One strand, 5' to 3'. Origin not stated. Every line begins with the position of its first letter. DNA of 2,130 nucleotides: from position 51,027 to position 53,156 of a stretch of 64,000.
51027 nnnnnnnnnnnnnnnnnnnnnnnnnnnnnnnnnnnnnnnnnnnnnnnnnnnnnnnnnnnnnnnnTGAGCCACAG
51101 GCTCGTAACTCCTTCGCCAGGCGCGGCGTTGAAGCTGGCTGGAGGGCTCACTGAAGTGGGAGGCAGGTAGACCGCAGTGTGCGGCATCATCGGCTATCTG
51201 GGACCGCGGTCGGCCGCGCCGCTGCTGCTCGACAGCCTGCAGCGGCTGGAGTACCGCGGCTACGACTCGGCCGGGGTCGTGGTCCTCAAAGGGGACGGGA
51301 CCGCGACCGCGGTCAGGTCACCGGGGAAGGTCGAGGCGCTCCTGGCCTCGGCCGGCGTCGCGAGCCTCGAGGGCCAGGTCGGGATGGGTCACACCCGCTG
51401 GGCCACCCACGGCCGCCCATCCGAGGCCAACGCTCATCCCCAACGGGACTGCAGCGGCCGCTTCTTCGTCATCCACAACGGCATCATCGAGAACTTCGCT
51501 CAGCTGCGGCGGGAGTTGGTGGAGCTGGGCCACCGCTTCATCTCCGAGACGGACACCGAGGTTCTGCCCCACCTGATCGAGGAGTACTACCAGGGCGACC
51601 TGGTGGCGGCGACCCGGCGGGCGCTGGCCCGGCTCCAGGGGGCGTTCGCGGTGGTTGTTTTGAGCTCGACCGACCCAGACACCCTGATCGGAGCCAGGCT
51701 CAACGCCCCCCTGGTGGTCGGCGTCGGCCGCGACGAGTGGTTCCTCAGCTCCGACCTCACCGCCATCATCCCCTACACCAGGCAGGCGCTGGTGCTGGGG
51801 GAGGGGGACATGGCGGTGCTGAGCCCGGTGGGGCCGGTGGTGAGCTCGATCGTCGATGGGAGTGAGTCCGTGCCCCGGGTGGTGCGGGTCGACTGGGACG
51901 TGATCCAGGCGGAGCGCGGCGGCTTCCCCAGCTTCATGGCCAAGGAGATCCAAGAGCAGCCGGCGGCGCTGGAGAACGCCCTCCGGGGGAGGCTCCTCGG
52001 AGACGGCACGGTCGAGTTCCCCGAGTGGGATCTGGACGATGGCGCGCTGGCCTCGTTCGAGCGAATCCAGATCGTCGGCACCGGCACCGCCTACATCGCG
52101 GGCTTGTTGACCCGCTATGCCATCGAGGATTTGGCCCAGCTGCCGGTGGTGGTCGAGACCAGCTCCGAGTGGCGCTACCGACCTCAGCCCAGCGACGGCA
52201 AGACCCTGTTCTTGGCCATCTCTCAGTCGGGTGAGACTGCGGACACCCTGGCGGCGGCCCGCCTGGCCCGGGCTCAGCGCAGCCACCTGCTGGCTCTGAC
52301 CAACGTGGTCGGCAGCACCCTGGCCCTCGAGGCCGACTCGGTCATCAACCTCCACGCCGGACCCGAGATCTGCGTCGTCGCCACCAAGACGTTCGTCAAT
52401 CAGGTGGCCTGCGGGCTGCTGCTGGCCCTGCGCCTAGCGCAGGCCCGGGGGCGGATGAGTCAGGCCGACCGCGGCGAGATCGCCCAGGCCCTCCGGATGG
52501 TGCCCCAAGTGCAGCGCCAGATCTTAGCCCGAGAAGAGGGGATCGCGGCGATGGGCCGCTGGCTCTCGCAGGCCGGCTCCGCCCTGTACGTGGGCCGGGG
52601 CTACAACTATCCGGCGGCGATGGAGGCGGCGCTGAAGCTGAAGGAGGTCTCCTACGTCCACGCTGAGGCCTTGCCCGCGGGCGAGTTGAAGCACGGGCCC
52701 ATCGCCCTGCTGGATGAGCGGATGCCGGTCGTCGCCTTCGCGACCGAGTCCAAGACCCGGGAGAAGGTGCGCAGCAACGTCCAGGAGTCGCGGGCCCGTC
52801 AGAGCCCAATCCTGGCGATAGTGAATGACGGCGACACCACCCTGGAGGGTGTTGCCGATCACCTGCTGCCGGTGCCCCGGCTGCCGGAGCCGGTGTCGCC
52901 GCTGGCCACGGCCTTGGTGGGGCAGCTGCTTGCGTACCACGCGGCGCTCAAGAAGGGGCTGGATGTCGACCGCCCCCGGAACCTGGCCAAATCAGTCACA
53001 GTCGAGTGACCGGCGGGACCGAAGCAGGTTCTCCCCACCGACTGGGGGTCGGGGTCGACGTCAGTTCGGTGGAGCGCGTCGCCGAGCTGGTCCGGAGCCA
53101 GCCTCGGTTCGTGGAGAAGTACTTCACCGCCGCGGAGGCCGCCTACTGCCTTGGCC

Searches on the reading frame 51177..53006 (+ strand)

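Call 57: search_protein_families(library=pfam, proteins=[window:51177-53006:+], max_evalue=0.00001)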
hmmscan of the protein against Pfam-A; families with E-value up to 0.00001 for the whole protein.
window:51177-53006:+ (610 aa): 3 families
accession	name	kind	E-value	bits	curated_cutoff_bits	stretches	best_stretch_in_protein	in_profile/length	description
PF01380.27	SIS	-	1.5e-48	164.3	25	2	291-418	2-130/131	SIS domain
PF13522.11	GATase_6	-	7.5e-22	78.2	27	1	63-184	7-121/130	Glutamine amidotransferase domain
PF13537.11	GATase_7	-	3.6e-15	56.5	25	1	81-197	8-121/123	Glutamine amidotransferase domain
